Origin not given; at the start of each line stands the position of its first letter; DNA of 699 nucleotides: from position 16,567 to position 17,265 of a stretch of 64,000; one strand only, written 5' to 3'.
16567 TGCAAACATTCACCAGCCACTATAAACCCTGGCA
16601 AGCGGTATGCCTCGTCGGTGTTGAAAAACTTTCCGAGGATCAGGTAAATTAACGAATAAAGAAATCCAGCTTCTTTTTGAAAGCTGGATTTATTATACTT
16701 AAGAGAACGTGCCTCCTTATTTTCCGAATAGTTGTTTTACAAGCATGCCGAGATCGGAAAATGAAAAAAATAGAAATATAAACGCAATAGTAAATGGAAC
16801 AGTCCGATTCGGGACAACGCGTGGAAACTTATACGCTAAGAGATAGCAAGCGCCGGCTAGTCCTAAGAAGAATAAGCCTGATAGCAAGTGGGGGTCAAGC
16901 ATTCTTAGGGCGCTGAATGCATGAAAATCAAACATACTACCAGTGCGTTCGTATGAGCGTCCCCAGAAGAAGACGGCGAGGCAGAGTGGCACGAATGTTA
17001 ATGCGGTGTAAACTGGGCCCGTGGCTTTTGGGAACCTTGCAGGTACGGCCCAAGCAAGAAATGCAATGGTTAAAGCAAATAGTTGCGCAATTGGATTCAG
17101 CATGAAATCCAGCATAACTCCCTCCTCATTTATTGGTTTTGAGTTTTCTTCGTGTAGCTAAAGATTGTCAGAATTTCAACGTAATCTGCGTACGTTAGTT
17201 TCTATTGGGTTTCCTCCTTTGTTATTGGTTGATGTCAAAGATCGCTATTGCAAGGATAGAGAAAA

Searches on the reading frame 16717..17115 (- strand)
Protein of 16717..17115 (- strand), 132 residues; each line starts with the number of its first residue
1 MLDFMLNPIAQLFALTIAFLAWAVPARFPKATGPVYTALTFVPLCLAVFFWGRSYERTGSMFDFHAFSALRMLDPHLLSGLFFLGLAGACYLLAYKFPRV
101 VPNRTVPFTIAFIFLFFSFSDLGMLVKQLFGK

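Call 11: search_protein_families(library=pfam, proteins=[window:16717-17115:-])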
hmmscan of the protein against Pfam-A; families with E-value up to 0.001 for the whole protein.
window:16717-17115:- (132 aa): 0 families

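Call 104: search_protein_families(library=pfam, proteins=[window:16717-17115:-], max_evalue=0.1)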
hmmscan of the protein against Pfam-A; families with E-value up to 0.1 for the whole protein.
window:16717-17115:- (132 aa): 0 families

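Call 105: search_protein_families(library=ncbifam, proteins=[window:16717-17115:-], max_evalue=0.1)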
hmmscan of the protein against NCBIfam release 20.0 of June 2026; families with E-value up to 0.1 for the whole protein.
window:16717-17115:- (132 aa): 0 families
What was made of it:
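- None of these proteins has a Pfam or NCBIfam match, so no functional coherence can be shown (calls 104, 105).
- Tried and rejected: Function of the downstream minus-strand proteins: no Pfam or NCBIfam match (calls 104, 105).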
